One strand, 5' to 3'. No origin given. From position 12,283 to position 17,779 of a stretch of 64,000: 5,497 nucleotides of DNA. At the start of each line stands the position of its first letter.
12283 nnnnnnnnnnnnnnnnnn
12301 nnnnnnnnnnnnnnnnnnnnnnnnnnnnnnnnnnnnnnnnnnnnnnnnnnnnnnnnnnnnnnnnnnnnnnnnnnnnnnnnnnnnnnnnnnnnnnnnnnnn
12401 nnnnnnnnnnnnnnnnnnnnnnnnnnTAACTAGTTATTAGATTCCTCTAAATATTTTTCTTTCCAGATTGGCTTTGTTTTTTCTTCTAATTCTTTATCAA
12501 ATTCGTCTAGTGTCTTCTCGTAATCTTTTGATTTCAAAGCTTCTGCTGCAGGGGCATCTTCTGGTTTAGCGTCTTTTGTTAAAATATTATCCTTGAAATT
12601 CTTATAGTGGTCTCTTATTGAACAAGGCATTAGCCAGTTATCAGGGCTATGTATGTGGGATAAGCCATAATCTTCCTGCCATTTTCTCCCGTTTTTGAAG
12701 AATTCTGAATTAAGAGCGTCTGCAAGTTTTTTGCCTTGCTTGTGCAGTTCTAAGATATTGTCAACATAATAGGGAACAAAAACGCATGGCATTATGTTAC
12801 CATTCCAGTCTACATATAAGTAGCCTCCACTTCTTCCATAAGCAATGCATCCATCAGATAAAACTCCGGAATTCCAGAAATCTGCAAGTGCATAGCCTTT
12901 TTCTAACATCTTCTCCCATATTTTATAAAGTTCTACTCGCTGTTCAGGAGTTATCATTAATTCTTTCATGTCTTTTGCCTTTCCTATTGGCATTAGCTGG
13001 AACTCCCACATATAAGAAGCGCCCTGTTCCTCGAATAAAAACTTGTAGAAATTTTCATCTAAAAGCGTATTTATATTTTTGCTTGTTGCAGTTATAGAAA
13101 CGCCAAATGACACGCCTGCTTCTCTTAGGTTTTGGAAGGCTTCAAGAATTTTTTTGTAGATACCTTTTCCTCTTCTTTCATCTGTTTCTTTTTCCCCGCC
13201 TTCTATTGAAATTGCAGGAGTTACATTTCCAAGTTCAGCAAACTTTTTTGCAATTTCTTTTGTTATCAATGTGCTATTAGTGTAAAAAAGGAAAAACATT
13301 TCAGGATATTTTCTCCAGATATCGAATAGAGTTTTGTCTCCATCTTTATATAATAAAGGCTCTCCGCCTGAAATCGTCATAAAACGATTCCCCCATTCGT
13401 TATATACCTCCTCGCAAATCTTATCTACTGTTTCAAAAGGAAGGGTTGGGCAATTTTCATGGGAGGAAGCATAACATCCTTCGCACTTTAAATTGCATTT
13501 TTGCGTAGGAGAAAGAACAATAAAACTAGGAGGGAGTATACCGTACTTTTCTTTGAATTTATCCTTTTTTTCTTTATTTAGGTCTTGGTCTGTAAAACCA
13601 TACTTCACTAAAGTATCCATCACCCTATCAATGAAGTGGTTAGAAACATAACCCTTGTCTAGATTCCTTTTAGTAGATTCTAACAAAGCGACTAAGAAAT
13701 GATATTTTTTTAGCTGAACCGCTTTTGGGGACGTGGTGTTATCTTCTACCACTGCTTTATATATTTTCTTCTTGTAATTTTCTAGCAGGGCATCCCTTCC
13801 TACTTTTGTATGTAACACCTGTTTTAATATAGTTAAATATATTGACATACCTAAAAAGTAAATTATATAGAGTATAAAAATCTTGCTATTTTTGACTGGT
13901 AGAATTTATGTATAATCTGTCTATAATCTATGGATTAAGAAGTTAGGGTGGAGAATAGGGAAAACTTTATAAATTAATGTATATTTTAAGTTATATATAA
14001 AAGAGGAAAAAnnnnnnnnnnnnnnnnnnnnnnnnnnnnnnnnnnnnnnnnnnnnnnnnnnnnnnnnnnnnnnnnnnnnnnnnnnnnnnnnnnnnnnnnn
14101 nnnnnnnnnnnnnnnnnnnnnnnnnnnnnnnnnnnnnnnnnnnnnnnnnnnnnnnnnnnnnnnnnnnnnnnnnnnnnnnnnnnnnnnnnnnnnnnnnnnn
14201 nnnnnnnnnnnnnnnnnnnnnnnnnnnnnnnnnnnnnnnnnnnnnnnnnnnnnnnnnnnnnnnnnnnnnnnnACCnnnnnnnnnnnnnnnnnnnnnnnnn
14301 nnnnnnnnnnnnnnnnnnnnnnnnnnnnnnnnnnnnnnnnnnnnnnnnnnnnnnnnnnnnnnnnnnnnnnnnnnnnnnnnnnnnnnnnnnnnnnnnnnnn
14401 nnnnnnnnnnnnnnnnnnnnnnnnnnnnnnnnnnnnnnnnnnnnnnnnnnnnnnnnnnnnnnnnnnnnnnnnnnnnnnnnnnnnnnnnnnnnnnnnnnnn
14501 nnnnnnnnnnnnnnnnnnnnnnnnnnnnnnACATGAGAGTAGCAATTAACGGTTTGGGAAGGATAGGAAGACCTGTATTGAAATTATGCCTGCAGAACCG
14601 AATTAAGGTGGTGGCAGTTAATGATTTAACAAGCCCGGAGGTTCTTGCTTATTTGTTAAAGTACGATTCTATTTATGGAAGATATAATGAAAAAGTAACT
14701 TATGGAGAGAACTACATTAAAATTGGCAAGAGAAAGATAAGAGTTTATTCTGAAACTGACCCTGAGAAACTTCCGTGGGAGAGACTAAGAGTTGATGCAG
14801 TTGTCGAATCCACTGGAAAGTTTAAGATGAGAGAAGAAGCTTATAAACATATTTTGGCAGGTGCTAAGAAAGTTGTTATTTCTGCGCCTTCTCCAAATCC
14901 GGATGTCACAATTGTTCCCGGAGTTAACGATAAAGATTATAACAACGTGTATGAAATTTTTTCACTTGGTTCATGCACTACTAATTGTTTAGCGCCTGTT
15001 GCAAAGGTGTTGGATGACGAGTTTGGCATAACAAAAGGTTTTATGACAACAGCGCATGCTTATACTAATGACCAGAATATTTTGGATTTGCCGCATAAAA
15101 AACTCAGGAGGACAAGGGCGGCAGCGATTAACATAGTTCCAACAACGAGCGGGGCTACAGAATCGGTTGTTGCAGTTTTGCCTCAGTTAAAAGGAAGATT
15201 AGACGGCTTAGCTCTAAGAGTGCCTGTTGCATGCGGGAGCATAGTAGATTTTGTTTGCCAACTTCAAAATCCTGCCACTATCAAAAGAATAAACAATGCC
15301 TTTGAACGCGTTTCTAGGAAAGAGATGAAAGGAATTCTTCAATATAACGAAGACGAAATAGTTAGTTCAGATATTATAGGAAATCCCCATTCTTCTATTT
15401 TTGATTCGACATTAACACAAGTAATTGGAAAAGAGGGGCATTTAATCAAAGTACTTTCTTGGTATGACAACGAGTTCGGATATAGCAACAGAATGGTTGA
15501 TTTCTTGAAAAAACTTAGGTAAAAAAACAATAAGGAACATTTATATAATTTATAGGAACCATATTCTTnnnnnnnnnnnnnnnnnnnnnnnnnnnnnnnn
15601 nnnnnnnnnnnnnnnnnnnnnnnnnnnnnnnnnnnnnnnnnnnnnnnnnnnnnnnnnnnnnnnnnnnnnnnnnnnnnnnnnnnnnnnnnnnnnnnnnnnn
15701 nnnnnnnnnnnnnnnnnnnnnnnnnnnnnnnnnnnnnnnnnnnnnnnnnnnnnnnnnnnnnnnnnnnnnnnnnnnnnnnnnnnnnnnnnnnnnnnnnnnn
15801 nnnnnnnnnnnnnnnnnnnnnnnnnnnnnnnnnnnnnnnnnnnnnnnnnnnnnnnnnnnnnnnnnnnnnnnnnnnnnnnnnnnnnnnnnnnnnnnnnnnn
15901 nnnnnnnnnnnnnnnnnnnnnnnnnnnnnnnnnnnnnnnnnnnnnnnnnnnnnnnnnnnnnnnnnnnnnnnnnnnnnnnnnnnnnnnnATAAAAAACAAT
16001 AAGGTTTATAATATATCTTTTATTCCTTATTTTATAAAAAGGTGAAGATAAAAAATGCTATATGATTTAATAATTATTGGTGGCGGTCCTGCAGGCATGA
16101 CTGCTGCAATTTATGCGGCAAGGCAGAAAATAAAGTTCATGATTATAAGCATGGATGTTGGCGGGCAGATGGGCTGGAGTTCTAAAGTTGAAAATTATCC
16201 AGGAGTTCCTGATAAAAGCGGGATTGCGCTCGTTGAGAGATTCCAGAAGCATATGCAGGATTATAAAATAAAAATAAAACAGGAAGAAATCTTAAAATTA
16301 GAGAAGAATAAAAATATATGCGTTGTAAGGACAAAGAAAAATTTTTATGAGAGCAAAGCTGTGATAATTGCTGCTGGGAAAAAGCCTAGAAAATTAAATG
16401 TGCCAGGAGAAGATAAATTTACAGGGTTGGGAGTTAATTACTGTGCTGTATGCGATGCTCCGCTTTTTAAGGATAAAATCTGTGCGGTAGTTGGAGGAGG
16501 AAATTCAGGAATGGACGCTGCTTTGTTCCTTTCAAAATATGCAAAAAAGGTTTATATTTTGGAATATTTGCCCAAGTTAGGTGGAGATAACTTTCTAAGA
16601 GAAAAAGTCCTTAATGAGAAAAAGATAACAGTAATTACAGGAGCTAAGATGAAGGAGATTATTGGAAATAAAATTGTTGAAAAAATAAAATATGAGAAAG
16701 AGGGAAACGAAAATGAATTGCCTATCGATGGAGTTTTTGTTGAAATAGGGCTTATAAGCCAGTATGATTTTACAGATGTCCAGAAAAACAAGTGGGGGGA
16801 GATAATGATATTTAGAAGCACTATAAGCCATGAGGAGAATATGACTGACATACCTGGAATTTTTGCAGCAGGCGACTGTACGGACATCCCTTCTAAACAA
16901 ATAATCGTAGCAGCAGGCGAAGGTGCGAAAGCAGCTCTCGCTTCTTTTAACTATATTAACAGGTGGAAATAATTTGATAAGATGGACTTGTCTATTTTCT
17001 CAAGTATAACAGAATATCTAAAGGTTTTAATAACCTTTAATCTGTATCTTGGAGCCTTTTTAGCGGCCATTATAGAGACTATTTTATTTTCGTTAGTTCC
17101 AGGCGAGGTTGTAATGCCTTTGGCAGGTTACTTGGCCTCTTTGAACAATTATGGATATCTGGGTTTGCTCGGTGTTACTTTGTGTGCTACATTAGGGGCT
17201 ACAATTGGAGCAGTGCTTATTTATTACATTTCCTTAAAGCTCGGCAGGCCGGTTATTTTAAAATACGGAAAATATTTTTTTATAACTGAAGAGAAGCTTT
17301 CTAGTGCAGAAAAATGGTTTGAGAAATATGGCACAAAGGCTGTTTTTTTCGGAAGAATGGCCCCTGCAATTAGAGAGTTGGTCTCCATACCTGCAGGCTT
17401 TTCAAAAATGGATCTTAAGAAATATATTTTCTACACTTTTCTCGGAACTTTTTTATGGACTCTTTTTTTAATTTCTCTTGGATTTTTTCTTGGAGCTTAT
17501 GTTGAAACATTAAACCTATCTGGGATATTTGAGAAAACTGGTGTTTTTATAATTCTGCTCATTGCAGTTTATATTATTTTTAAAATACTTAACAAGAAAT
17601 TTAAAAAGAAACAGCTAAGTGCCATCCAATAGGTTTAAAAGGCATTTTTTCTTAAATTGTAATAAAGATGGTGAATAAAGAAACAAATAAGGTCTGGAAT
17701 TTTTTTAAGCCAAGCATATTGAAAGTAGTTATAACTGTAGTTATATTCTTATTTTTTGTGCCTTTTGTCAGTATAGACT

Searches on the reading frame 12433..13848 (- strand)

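Call 57: search_protein_families(library=pfam, proteins=[window:12433-13848:-], max_evalue=0.001)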
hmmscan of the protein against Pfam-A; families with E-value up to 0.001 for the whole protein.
window:12433-13848:- (472 aa): 3 families
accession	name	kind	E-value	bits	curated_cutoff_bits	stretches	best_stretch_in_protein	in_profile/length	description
PF04055.27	Radical_SAM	-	2.4e-25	90.1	29.5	1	113-248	2-143/166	Radical SAM superfamily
PF13353.11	Fer4_12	-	2.8e-05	24.9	22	1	116-180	13-76/137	4Fe-4S single cluster domain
PF13186.11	SPASM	-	0.00019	22.1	21.5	0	342-389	6-53/67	Iron-sulfur cluster-binding domain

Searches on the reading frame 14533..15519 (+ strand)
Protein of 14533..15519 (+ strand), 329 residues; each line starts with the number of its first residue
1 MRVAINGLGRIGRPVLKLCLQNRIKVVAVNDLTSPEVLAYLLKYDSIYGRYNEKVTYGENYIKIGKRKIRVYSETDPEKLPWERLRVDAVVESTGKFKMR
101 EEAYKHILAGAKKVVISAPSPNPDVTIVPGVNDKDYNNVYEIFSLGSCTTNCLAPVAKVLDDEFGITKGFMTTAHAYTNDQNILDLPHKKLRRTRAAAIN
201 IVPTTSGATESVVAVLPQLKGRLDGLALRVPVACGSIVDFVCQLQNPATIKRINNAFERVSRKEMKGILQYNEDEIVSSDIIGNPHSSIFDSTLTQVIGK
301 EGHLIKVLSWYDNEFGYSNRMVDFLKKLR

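Call 57: search_protein_families(library=pfam, proteins=[window:14533-15519:+], max_evalue=0.001)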
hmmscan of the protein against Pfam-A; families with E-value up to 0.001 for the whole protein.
window:14533-15519:+ (329 aa): 2 families
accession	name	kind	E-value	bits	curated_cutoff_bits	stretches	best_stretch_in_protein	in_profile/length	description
PF02800.25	Gp_dh_C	-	2.1e-59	200.1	24.4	1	153-311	1-158/158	Glyceraldehyde 3-phosphate dehydrogenase, C-terminal domain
PF00044.30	Gp_dh_N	-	2.3e-34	118.1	31.7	1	1-98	1-99/101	Glyceraldehyde 3-phosphate dehydrogenase, NAD binding domain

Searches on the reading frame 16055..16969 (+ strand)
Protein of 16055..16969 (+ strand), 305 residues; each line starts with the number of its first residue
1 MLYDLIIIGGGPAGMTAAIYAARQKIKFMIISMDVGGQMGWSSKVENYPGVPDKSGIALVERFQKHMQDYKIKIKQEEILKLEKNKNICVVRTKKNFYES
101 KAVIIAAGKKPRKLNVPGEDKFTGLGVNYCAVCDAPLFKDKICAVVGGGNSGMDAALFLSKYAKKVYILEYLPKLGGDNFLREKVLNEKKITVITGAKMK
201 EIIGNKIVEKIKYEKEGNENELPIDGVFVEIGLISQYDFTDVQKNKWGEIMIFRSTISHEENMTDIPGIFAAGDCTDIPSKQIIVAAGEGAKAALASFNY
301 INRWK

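Call 57: search_protein_families(library=pfam, proteins=[window:16055-16969:+], max_evalue=0.001)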
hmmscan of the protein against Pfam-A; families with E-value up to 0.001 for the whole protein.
window:16055-16969:+ (305 aa): 12 families
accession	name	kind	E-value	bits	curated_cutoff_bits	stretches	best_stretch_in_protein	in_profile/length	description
PF07992.20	Pyr_redox_2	-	1.2e-44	153.3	26.1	1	3-290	1-291/291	Pyridine nucleotide-disulphide oxidoreductase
PF13738.12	Pyr_redox_3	-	8.9e-26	91.3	30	1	59-273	83-305/305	Pyridine nucleotide-disulphide oxidoreductase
PF00890.30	FAD_binding_2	-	2.5e-12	47.2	20.4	1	4-70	1-67/414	FAD binding domain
PF00070.33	Pyr_redox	-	8e-12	45.9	22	1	144-214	3-80/82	Pyridine nucleotide-disulphide oxidoreductase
PF03486.20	HI0933_like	-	9e-12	45.4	50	1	4-31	2-29/244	HI0933-like protein Rossmann domain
PF12831.13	FAD_oxidored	-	2e-10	41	27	1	4-39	1-38/416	FAD dependent oxidoreductase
PF13450.12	NAD_binding_8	-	2.8e-10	40.7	21.9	1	7-39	1-35/68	NAD(P)-binding Rossmann-like domain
PF01134.28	GIDA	-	6.5e-10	39.1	22.1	1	4-34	1-31/391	Glucose inhibited division protein A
PF01946.23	Thi4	-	1.8e-08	34.3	26.2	1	3-37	18-55/235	Thi4 family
PF01266.30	DAO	-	9.7e-08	32.3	27.9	0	4-43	1-43/353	FAD dependent oxidoreductase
PF01494.25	FAD_binding_3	-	9.3e-06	25.5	22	0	144-175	5-36/349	FAD binding domain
PF05834.18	Lycopene_cycl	-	0.0009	18.8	23.4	0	4-44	1-47/380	Lycopene cyclase protein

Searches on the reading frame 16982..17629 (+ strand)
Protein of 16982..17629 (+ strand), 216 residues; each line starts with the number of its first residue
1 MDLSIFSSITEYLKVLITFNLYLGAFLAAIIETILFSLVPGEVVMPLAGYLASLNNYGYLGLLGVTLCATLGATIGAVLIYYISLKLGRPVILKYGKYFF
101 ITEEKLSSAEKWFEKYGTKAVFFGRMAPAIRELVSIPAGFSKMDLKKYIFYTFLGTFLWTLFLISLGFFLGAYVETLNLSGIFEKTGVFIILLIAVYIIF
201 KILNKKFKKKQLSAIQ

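Call 58: search_protein_families(library=pfam, proteins=[window:16982-17629:+], max_evalue=0.001)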
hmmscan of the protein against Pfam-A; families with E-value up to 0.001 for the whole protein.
window:16982-17629:+ (216 aa): 1 family
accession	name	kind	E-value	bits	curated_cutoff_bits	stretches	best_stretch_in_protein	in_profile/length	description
PF09335.16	VTT_dom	-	9e-24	84.7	33.9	1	39-167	1-121/123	VTT domain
